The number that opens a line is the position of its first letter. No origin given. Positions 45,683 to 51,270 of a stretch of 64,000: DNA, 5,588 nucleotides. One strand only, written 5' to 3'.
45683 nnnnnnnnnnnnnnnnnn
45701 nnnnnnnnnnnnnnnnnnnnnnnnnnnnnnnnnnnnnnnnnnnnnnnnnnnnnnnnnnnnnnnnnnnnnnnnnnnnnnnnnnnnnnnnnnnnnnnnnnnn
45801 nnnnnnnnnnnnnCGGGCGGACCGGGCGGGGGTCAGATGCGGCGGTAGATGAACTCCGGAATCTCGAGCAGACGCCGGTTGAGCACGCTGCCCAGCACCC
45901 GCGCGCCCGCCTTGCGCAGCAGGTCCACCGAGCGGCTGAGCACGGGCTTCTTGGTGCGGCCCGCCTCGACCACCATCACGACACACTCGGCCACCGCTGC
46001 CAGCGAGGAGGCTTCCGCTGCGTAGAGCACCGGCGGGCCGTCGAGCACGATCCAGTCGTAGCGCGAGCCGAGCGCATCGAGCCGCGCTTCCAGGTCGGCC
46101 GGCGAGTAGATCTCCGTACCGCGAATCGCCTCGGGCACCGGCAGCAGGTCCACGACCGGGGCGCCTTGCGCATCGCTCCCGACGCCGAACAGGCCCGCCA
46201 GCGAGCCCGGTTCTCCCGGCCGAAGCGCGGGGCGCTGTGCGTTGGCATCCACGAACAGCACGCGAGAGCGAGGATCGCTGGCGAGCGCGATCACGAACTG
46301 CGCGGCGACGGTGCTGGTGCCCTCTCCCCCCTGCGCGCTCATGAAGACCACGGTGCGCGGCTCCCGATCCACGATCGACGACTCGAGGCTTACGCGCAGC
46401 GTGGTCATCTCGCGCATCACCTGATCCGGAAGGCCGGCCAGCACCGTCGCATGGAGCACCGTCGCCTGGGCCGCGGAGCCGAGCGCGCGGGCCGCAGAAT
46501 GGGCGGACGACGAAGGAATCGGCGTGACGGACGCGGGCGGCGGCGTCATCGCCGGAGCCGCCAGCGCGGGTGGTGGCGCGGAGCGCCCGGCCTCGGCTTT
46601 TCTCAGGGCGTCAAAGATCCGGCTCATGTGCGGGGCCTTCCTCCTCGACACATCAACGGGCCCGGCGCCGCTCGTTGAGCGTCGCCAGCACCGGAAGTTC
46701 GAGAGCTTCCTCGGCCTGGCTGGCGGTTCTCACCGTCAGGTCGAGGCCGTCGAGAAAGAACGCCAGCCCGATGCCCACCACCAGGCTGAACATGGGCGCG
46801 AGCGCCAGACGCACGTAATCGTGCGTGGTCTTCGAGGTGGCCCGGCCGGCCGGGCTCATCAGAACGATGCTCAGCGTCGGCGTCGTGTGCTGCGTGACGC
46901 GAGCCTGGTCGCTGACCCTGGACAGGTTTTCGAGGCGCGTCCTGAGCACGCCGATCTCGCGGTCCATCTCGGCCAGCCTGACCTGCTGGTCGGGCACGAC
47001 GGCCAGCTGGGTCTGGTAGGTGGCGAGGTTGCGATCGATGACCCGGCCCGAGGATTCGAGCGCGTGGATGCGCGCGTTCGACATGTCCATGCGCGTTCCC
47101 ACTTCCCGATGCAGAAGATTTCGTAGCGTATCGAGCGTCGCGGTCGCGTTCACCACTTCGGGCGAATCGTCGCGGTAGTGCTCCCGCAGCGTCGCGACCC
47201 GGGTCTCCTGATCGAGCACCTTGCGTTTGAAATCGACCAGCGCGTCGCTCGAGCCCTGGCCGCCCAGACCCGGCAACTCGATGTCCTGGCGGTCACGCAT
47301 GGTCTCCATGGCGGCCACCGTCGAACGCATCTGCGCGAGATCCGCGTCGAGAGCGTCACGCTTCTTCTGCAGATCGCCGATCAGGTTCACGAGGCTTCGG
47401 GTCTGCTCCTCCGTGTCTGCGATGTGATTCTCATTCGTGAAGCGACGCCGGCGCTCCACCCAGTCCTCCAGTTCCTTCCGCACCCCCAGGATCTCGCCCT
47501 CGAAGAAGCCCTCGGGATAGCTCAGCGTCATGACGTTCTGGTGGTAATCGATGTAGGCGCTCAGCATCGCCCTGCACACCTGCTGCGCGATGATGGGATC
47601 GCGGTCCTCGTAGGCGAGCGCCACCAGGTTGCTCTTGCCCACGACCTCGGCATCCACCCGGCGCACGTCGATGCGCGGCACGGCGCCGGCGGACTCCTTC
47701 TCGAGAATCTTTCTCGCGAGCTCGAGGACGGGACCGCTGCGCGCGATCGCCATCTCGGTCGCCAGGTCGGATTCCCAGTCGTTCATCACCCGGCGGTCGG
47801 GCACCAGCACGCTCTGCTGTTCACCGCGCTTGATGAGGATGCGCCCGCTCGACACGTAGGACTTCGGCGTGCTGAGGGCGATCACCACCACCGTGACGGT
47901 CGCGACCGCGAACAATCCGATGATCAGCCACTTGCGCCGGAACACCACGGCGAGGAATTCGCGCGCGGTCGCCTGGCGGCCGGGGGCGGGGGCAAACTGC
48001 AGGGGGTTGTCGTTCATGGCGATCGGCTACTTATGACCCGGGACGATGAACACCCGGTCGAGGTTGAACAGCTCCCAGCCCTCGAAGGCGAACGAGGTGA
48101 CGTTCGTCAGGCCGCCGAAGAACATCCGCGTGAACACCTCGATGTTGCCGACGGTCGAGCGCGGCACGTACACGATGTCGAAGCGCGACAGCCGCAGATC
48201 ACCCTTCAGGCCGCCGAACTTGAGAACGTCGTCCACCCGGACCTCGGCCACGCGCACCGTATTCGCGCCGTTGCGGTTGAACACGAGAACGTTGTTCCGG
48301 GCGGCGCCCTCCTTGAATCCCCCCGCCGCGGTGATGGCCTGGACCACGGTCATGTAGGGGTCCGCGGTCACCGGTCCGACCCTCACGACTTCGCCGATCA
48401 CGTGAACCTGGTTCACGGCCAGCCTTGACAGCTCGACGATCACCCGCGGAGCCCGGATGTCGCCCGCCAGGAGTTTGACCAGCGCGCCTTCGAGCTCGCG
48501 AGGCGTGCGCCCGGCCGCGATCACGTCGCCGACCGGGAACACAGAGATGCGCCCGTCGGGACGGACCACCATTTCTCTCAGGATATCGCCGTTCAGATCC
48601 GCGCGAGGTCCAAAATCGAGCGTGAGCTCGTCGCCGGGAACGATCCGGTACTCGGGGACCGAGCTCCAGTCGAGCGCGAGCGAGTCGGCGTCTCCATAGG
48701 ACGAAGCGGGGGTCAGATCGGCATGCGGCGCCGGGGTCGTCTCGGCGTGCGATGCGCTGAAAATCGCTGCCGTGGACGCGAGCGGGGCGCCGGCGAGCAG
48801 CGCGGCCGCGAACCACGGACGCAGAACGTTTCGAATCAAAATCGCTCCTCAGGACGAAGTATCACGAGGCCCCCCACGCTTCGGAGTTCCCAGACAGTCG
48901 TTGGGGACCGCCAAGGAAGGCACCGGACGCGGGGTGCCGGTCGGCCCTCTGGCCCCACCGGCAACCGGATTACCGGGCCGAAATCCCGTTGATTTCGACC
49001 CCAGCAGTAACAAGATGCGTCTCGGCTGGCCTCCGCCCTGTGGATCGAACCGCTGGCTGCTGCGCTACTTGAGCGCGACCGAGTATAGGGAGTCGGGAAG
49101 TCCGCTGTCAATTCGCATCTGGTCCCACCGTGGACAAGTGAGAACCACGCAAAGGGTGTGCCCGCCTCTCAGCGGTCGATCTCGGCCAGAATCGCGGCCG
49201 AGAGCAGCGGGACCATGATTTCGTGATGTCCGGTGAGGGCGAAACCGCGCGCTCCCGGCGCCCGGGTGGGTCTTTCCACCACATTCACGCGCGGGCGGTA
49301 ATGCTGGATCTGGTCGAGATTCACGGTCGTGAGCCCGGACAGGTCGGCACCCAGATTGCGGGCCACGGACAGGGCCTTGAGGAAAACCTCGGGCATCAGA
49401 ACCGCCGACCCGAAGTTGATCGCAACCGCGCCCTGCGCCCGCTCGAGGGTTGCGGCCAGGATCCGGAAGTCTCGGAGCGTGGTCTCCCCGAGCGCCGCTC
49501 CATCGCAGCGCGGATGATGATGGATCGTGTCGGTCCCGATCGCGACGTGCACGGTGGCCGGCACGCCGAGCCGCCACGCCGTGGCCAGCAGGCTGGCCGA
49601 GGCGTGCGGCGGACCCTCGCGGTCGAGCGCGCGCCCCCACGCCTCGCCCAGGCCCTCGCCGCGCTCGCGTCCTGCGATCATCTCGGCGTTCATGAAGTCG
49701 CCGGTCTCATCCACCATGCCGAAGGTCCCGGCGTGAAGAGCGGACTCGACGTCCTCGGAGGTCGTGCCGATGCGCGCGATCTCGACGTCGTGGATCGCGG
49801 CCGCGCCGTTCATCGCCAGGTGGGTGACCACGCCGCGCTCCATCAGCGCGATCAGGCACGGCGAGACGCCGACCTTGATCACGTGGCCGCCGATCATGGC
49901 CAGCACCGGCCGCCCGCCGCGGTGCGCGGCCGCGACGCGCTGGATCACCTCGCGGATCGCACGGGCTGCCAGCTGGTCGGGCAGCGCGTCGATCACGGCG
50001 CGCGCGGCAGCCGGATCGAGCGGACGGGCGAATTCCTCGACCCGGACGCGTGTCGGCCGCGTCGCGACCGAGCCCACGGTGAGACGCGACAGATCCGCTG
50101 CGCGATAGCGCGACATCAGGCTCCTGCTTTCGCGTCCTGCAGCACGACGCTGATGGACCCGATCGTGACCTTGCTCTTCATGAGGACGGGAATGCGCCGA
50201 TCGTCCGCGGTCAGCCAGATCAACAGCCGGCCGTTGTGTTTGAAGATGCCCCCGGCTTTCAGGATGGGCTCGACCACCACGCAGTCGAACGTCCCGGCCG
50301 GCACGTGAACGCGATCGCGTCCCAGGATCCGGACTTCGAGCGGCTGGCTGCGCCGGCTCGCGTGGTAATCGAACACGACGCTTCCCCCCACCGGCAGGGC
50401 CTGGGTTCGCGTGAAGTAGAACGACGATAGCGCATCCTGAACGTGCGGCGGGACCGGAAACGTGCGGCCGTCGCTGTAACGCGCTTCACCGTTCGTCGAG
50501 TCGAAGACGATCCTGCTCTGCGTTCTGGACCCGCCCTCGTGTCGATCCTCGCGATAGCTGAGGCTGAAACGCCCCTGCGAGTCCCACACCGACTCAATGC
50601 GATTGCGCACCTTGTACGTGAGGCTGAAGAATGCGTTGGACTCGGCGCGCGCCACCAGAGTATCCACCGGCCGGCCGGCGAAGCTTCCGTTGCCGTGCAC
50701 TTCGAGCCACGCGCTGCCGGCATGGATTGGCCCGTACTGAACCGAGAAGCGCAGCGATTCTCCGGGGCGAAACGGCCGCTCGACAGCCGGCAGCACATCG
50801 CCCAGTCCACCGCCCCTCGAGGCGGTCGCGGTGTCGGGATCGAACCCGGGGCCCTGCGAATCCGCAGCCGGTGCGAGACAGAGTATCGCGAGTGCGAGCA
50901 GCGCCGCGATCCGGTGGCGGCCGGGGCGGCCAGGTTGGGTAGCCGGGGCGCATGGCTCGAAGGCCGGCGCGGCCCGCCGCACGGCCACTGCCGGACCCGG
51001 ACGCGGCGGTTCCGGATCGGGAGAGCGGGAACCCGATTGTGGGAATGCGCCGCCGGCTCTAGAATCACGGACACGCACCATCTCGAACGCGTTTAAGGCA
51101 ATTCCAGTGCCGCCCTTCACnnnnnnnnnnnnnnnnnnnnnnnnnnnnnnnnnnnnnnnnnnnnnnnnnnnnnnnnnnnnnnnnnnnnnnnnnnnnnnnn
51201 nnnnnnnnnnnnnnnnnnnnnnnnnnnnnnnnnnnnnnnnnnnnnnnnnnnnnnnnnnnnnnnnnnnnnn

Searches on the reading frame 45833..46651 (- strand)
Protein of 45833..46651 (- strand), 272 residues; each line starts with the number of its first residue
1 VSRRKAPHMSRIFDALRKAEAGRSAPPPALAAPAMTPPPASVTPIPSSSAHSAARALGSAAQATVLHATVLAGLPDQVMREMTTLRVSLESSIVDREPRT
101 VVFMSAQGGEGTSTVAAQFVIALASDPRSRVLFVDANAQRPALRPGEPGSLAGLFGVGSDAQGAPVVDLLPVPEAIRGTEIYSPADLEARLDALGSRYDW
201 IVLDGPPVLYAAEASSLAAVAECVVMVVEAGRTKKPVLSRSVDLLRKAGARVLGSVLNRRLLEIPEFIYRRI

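Call 10: search_protein_families(library=pfam, proteins=[window:45833-46651:-], max_evalue=0.01)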
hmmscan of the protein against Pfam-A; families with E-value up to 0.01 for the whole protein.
window:45833-46651:- (272 aa): 4 families
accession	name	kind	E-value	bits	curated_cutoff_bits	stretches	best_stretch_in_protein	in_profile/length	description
PF13614.12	AAA_31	-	1.8e-07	31.7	27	1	187-227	107-147/177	AAA domain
PF06564.18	CBP_BcsQ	-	5.9e-06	26.4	21.3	0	184-232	102-149/234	Cellulose biosynthesis protein BcsQ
PF25199.1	nSTAND_NTPase5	-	3.3e-05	24.2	34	1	95-141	37-83/145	Novel STAND NTPase 5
PF10609.15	ParA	-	0.0016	18.4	27.1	0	100-136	5-40/246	NUBPL iron-transfer P-loop NTPase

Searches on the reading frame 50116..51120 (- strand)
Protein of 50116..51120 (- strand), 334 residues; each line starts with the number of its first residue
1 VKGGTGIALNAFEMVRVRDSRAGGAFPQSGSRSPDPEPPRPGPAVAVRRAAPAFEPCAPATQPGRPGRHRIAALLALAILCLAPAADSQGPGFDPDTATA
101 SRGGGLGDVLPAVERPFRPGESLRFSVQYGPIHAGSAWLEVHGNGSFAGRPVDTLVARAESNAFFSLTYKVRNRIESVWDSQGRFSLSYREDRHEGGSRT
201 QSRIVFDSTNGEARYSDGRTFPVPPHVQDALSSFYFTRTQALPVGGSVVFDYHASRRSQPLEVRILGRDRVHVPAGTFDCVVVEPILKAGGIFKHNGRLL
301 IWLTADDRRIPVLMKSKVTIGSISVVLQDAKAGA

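Call 12: search_protein_families(library=pfam, proteins=[window:50116-51120:-], max_evalue=0.01)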
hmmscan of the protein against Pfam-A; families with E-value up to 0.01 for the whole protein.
window:50116-51120:- (334 aa): 2 families
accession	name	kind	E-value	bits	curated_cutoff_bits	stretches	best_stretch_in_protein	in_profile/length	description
PF11306.15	DUF3108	-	4.5e-38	131.6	26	1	124-327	1-208/209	Protein of unknown function (DUF3108)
PF23776.1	DUF7170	-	0.0049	17.4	27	0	218-254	16-52/52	Protein of unknown function (DUF7170)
